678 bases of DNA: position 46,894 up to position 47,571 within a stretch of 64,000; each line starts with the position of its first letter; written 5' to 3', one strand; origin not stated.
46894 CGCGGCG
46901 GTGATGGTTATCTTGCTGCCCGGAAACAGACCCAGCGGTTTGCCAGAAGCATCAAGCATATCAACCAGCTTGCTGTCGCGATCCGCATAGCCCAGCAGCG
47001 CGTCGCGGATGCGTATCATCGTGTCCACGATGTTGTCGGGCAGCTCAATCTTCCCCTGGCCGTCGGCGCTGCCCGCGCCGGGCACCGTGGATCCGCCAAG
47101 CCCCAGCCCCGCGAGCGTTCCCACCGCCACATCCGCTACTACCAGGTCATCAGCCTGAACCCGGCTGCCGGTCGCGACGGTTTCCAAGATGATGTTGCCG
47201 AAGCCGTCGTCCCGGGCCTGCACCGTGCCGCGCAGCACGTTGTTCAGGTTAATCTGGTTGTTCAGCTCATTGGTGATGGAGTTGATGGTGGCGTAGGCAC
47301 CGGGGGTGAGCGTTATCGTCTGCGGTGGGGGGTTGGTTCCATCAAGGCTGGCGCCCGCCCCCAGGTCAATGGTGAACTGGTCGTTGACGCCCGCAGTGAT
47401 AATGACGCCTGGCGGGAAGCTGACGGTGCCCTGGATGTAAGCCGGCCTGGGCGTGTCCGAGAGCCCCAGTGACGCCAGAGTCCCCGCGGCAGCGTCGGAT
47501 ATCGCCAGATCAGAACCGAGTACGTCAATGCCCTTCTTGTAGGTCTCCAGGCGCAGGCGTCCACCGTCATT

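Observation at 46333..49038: Giant FlgL (901 aa) built from about five tandem flagellin-IN-like repeats between the conserved flagellin termini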

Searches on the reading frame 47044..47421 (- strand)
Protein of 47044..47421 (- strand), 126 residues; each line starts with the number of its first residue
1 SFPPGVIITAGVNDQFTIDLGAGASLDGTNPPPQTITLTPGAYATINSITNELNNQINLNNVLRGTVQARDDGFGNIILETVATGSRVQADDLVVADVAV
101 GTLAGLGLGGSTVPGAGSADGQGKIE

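Call 21: search_protein_families(library=pfam, proteins=[window:47044-47421:-], max_evalue=10)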
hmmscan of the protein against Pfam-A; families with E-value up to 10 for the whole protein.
window:47044-47421:- (126 aa): 1 family
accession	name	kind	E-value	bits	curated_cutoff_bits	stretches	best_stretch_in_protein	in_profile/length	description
PF08943.16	CsiD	-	0.13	11.9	27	1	48-106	49-104/294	CsiD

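Call 38: search_solved_structures(query=A2, max_evalue=10, show_alignments=3)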
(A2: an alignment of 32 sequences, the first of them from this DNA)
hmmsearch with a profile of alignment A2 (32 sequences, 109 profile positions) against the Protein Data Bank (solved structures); distinct sequences matched with E-value up to 10: 9.
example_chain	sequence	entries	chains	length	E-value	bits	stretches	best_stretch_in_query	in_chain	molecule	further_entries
6ewy_A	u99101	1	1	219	0.092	16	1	34-92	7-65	Peptidoglycan endopeptidase RipA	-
9hmx_A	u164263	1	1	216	0.11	15.8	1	34-92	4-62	Peptidoglycan endopeptidase RipA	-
9atl_A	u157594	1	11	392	0.21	14.8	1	19-104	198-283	Flagellin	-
8soi_D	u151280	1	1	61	0.84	12.9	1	6-45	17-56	Autophagy-related protein 13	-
3m50_P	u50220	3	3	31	1.2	12.5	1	52-81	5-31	N.plumbaginifolia H+-translocating ATPase mRNA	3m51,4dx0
8srm_E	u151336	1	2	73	1.3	12.3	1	6-45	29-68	Autophagy-related protein 13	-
4q4n_A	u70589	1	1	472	2.3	11.5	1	34-92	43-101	Peptidoglycan endopeptidase RipA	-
4q4g_X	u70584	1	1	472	2.3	11.5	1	34-92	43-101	Peptidoglycan endopeptidase RipA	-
4q4t_A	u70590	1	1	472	2.4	11.5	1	34-92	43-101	Peptidoglycan endopeptidase RipA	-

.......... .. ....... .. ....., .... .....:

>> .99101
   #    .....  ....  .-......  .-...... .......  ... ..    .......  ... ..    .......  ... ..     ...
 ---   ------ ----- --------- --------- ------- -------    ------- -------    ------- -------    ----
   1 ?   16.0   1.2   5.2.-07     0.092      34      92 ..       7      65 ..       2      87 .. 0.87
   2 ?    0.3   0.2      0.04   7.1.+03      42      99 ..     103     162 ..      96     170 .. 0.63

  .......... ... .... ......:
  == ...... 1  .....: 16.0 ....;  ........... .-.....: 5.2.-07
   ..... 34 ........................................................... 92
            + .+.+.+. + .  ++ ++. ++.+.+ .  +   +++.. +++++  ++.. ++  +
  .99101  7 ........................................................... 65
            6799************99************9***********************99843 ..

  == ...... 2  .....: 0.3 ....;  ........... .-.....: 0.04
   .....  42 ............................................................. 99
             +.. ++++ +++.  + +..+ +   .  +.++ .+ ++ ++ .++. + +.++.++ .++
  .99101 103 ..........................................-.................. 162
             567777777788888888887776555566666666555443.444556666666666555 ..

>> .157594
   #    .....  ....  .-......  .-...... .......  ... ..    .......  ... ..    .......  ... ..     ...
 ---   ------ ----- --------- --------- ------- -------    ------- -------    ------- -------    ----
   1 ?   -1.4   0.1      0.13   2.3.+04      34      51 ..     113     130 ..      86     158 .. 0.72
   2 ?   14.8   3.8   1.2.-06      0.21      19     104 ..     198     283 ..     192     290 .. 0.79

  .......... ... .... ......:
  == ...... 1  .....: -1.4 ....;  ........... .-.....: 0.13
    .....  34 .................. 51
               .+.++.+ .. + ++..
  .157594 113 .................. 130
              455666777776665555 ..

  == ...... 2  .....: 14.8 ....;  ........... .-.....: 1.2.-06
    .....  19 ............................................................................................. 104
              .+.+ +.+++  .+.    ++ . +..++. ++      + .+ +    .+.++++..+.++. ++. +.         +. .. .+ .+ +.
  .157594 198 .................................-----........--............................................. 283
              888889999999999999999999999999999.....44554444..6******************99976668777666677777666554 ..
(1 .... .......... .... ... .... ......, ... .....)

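Call 42: predict_structure(alignment_id=A2)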
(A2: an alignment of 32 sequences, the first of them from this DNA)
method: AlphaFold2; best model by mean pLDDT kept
length: 107 residues; sequences in the alignment: 32
mean_pLDDT: 90.4   pTM: 0.83
mean pLDDT of the five models: 90.4, 89.4, 89.3, 88.7, 88.0
residues with pLDDT >= 90: 72; 70-90: 30; 50-70: 4; < 50: 1
segments of 3 or more residues with pLDDT < 50: none
pLDDT, mean of each block of 10 residues (from residue 1): 81 95 96 90 97 97 92 92 92 86 73
secondary structure, 60 per line:
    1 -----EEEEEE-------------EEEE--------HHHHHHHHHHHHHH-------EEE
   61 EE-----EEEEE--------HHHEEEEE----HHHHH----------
elements in order: E6-11 E25-28 H37-50 E58-62 E68-72 E84-88 H93-97

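Call 45: fold_search(model_id=the predicted structure, library=pdb)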
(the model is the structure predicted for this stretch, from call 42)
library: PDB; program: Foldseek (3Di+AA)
matches with E <= 10: 93; with E <= 0.001: 0
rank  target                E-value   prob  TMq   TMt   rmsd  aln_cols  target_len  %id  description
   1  9c3b_A                1.3e-01  0.41  0.36  0.12  13.8       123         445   15  Structure of the Shigella flexneri bacteriophage Sf14 - tail helical (released 2025-02-05)
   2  9mt5_B                1.6e-01  0.21  0.30  0.09  15.4       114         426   15  Helical tail assembly of phage JohannRWettstein (Bas63) (released 2025-11-19)
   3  9mt4_R                4.5e-01  0.35  0.41  0.12  14.2       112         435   12  Connector structure of phage JohannRWettstein (Bas63) (released 2025-11-19)
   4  9c39_H                4.5e-01  0.16  0.34  0.11  13.5       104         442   20  Bacteriophage Sf14 neck C6 reconstruction (released 2025-02-05)
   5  8kee_C                5.4e-01  0.20  0.35  0.10  11.0        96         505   21  Cyanophage A-1(L) sheath-tube (released 2024-04-10)
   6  8kee_A                6.9e-01  0.12  0.29  0.09  12.5       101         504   18  Cyanophage A-1(L) sheath-tube (released 2024-04-10)
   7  9u4r_AA               1.2e+00  0.08  0.31  0.11   6.1       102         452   16  Structure of the intial complex in filament assembly at 3.23 angstroms resolution, conformation 2. (released 2026-03-25)
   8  8rl2_LU               1.6e+00  0.20  0.34  0.36  11.7        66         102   15  Human pre-60S - State 5 (released 2025-01-15)
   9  8coi_O                1.7e+00  0.11  0.30  0.17   6.3        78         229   17  Human adenovirus-derived synthetic ADDobody binder (released 2023-12-27)
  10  8qb3_C                1.9e+00  0.13  0.35  0.19   5.9        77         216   18  ADDobody zinc containing condition (released 2023-12-27)
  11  2qa4_I                2.3e+00  0.03  0.17  0.16  12.9        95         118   19  A more complete structure of the the L7/L12 stalk of the Haloarcula marismortui 50S large ribosomal subunit (released 2008-04-01)
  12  8coi_N                2.8e+00  0.08  0.29  0.16   6.6        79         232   16  Human adenovirus-derived synthetic ADDobody binder (released 2023-12-27)
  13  3j79_X                3.1e+00  0.23  0.34  0.37   4.6        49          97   12  Cryo-EM structure of the Plasmodium falciparum 80S ribosome bound to the anti-protozoan drug emetine, large subunit (released 2014-07-16)
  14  5aj0_AU               3.3e+00  0.12  0.33  0.35  11.7        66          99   17  Cryo electron microscopy of actively translating human polysomes (POST state). (released 2015-05-20)
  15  7z3s                  3.8e+00  0.06  0.26  0.11   8.8        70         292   16  CRYSTAL STRUCTURE of PheF from Geobacillus stearothermophilus (released 2023-01-11)
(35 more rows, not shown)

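Call 48: find_homologous_proteins(query=A2, max_evalue=0.001)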
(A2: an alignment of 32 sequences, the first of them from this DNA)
Query A2 (32 sequences): 7078 candidates shared short words with the query, none scored E <= 0.001.

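Call 57: search_protein_representatives(alignment_id=A2)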
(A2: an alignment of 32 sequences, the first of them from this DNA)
Query: 32 sequences, 109 profile positions. Proteins with E-value up to 0.001 (for the whole library): 265; up to 1e-10: 75; up to 1e-30: 15. The best 150 are listed.
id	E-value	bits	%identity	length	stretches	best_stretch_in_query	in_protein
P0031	1.2e-95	331.1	-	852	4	2-101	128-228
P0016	3.9e-87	303.6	-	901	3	1-108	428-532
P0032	1.5e-80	282.4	-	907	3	1-109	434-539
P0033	3.5e-80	281.3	-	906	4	2-106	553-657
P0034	3.3e-74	262.0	-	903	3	2-109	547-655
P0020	2.4e-69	246.4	-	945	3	2-108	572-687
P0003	2.6e-69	246.3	-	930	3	2-109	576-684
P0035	1.8e-54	198.5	-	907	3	1-104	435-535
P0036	1.7e-52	192.2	-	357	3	1-109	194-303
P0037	9.3e-48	176.9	-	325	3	3-91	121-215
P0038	2.6e-39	149.7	-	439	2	2-109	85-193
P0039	1.2e-36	141.2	-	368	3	2-99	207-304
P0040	2.9e-33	130.3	-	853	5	20-69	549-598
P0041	2.1e-32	127.5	-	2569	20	15-105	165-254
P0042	4.5e-31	123.2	-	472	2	2-107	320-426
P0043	2.3e-21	92.0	-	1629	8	7-83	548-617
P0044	7.5e-21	90.4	-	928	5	20-108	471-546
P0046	2.5e-20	88.6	-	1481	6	32-105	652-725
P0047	3.2e-19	85.1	-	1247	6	2-87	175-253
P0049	2.6e-18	82.2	-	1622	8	2-70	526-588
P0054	4.2e-17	78.3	-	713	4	18-105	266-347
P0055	2.3e-16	75.9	-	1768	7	3-76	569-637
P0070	1.1e-13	67.3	-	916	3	16-105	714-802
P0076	1.1e-12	64.1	-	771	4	2-91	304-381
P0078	1.9e-12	63.3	-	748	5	19-108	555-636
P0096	3.0e-11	59.4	-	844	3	19-104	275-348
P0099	5.3e-11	58.7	-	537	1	4-106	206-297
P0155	2.4e-07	46.9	-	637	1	2-103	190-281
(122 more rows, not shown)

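Call 58: search_protein_families(library=pfam, proteins=[P0041, P0043, P0046, P0047, P0040, P0044, P0054], max_evalue=0.001)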
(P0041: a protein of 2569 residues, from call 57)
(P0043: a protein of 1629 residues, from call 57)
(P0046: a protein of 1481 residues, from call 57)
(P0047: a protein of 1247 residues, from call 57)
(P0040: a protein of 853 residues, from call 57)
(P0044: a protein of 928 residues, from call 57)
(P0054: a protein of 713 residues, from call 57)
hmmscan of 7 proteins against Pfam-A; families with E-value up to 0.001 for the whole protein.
P0041 (2569 aa): 10 families
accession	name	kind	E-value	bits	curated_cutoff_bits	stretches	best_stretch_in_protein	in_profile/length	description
PF05345.18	He_PIG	-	5.3e-215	697.2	24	21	104-197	1-96/96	Putative Ig domain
PF17963.7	Big_9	-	9e-140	456.4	23.6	24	2158-2249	1-89/89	Bacterial Ig domain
PF17803.7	Cadherin_4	-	7.6e-117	382.4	25.1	4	2053-2123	2-71/71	Bacterial cadherin-like domain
PF17892.7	Cadherin_5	-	6.9e-68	225.1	26.5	3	2062-2153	2-96/98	Cadherin-like domain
PF18957.6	RibLong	-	2.6e-67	224.1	27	0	212-277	12-77/93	Long Rib domain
PF17957.7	Big_7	-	1.8e-25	89.8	24.1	0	108-169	7-64/70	Bacterial Ig domain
PF16743.10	PliI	-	1e-23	83.8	27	0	167-201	68-102/123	Periplasmic lysozyme inhibitor of I-type lysozyme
PF22072.2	FAP42_B3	-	2.1e-16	60.7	27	0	138-159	107-128/156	FAP42 domain B3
PF14467.12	DUF4426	-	2.1e-13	50.8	25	0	75-140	50-115/121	Domain of unknown function (DUF4426)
PF25523.1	Ig_RIMBP2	-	5.8e-08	33.1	27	0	176-221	27-72/105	RIMBP2-like, immunoglobulin-like domain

P0043 (1629 aa): 2 families
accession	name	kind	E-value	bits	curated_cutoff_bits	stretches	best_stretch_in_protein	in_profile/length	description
PF00669.25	Flagellin_N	-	6.7e-37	127.1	26.6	1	4-139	1-136/139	Bacterial flagellin N-terminal helical region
PF00700.27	Flagellin_C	-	6.8e-19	68.4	23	1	1546-1628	4-86/86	Bacterial flagellin C-terminal helical region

P0046 (1481 aa): 1 family
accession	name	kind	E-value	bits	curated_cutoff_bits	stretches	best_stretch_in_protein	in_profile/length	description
PF13517.12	FG-GAP_3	-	2.1e-07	31.9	26.9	1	76-133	1-60/61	FG-GAP-like repeat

P0047 (1247 aa): 1 family
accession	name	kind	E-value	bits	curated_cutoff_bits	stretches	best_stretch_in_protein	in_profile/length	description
PF00700.27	Flagellin_C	-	1.4e-18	67.4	23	1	1162-1246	2-86/86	Bacterial flagellin C-terminal helical region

P0040 (853 aa): 4 families
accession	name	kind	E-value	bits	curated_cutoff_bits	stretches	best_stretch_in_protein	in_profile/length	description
PF00669.25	Flagellin_N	-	3.5e-20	72.9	26.6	1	13-139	11-137/139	Bacterial flagellin N-terminal helical region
PF00700.27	Flagellin_C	-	7.7e-07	29.8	23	1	773-853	4-86/86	Bacterial flagellin C-terminal helical region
PF03958.22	Secretin_N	-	0.00013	22.6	28.2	0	690-723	8-45/69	Bacterial type II/III secretion system short domain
PF07196.18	Flagellin_IN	-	0.00026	21.5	22.7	0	675-709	6-39/55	Flagellin hook IN motif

P0044 (928 aa): 2 families
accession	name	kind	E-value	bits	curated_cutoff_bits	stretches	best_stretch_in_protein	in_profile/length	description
PF07195.17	FliD_C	-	4.5e-33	115.1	25.4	1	706-912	4-230/236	Flagellar hook-associated protein 2 C-terminus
PF02465.23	FliD_N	-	2.5e-14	54.1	24.8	1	15-108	6-97/97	Flagellar hook-associated protein 2 N-terminus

P0054 (713 aa): 3 families
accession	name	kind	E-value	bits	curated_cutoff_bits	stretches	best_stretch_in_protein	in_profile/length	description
PF00669.25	Flagellin_N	-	3.7e-19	69.6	26.6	1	3-139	1-137/139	Bacterial flagellin N-terminal helical region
PF00700.27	Flagellin_C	-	3.1e-08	34.3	23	1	632-713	3-86/86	Bacterial flagellin C-terminal helical region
PF07196.18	Flagellin_IN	-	0.00011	22.7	22.7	0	265-294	7-31/55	Flagellin hook IN motif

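Call 59: search_protein_families(library=pfam, proteins=[P0031, P0036, P0049, P0055, P0070, P0076, P0078, P0096, P0099, P0155], max_evalue=0.001)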
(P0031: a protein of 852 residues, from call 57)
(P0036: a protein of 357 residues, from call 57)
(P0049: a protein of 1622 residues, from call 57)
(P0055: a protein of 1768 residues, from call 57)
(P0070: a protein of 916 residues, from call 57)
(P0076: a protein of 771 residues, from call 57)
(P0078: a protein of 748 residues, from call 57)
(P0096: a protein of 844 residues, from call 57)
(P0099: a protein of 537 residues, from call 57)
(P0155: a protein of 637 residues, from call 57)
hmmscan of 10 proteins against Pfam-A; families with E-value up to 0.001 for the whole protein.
P0031 (852 aa): 0 families

P0036 (357 aa): 0 families

P0049 (1622 aa): 3 families
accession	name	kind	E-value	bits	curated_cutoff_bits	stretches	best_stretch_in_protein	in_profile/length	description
PF00669.25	Flagellin_N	-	8.9e-35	120.2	26.6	1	6-139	2-135/139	Bacterial flagellin N-terminal helical region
PF00700.27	Flagellin_C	-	9.7e-20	71.1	23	1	1536-1621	1-86/86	Bacterial flagellin C-terminal helical region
PF07196.18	Flagellin_IN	-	0.00015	22.3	22.7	1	881-937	1-55/55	Flagellin hook IN motif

P0055 (1768 aa): 2 families
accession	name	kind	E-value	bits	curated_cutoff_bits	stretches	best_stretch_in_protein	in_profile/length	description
PF00669.25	Flagellin_N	-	3.9e-37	127.8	26.6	1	5-139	1-135/139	Bacterial flagellin N-terminal helical region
PF00700.27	Flagellin_C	-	7.9e-16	58.6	23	1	1684-1767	3-86/86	Bacterial flagellin C-terminal helical region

P0070 (916 aa): 2 families
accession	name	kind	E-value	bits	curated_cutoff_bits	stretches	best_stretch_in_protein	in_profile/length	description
PF07195.17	FliD_C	-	2.8e-53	181.2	25.4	2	241-418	1-158/236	Flagellar hook-associated protein 2 C-terminus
PF02465.23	FliD_N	-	1.1e-25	90.5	24.8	1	11-108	1-97/97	Flagellar hook-associated protein 2 N-terminus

P0076 (771 aa): 2 families
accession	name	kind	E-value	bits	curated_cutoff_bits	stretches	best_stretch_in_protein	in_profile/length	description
PF00669.25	Flagellin_N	-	3.4e-46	157.2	26.6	1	3-139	1-137/139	Bacterial flagellin N-terminal helical region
PF00700.27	Flagellin_C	-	4.8e-29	101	23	1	685-770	1-86/86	Bacterial flagellin C-terminal helical region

P0078 (748 aa): 2 families
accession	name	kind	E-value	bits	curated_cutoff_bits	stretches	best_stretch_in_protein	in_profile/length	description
PF00669.25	Flagellin_N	-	1.2e-44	152.2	26.6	1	5-143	1-139/139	Bacterial flagellin N-terminal helical region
PF00700.27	Flagellin_C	-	2.7e-29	101.8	23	1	662-747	1-86/86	Bacterial flagellin C-terminal helical region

P0096 (844 aa): 2 families
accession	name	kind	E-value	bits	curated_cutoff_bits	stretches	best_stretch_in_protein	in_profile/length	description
PF07195.17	FliD_C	-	2e-35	122.8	25.4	1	607-820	3-229/236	Flagellar hook-associated protein 2 C-terminus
PF02465.23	FliD_N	-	3.4e-07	31.2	24.8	1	19-109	10-97/97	Flagellar hook-associated protein 2 N-terminus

P0099 (537 aa): 4 families
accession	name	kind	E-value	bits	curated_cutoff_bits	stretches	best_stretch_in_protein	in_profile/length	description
PF07559.19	FlgE_D2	-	1.1e-19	71.8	22.7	1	297-417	15-142/142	Flagellar basal body protein FlaE D2 domain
PF06429.18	Flg_bbr_C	-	6.2e-18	64.5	23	1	491-535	2-46/46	Flagellar basal body rod FlgEFG protein C-terminal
PF22692.1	LlgE_F_G_D1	-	1.6e-10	41.4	27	1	95-160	1-49/64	Flagellar hook protein FlgE/F/G D1 domain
PF00460.25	Flg_bb_rod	-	1.8e-08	34.6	20.7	1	8-35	4-31/31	Flagella basal body rod protein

P0155 (637 aa): 4 families
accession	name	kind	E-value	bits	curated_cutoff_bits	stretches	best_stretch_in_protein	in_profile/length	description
PF06429.18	Flg_bbr_C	-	1.3e-13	50.7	23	1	593-635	4-46/46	Flagellar basal body rod FlgEFG protein C-terminal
PF22692.1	LlgE_F_G_D1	-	1.3e-12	48.1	27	1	70-136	1-50/64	Flagellar hook protein FlgE/F/G D1 domain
PF07559.19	FlgE_D2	-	1.6e-11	45.3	22.7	1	403-517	19-141/142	Flagellar basal body protein FlaE D2 domain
PF00460.25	Flg_bb_rod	-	1.8e-06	28.2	20.7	1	10-34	7-31/31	Flagella basal body rod protein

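Call 68: fold_search(model_id=the predicted structure, library=viral)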
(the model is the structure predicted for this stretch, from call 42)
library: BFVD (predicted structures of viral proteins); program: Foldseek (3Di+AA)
matches with E <= 10: 256; with E <= 0.001: 0
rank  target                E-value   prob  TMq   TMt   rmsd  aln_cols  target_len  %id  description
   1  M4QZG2                1.6e-02  0.99  0.51  0.21   5.9       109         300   24  Uncharacterized protein [Tetraselmis viridis virus S1]
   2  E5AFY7                6.0e-02  0.57  0.37  0.19   9.2       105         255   15  Uncharacterized protein [Erwinia phage phiEa104]
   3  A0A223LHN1            8.1e-02  0.72  0.45  0.13  12.1       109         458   19  Tail sheath protein [Pseudoalteromonas phage J2-1]
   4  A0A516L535            1.2e-01  0.72  0.44  0.07   5.2       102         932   20  (no name in the UniProt tables at hand)
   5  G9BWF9                1.5e-01  0.41  0.36  0.21  10.8       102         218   15  (no name in the UniProt tables at hand)
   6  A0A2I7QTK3            1.6e-01  0.47  0.40  0.16   8.4       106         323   18  (no name in the UniProt tables at hand)
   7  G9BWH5                1.7e-01  0.25  0.29  0.13  14.7       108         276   18  (no name in the UniProt tables at hand)
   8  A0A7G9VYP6            1.9e-01  0.28  0.33  0.06  10.7        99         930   14  Tail tubular protein B [Acinetobacter phage Aristophanes]
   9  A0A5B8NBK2            2.6e-01  0.16  0.32  0.21  12.4       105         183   14  (no name in the UniProt tables at hand)
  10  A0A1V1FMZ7            2.7e-01  0.57  0.41  0.17   4.4        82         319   18  Uncharacterized protein [Azobacteroides phage ProJPt-Bp1]
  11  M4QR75                2.9e-01  0.54  0.47  0.16   9.2       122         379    8  Uncharacterized protein [Tetraselmis viridis virus S1]
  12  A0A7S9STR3            3.1e-01  0.18  0.36  0.10  13.8       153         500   14  Uncharacterized protein [Virus NIOZ-UU157]
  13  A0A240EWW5            3.1e-01  0.12  0.27  0.06  12.3       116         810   18  Tail fiber protein [Vibrio phage JSF7]
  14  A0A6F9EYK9            4.2e-01  0.30  0.35  0.23  11.1        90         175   17  LO5 (Fragment) [Catfish adomavirus]
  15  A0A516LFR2            4.2e-01  0.15  0.33  0.14  10.6       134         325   15  (no name in the UniProt tables at hand)
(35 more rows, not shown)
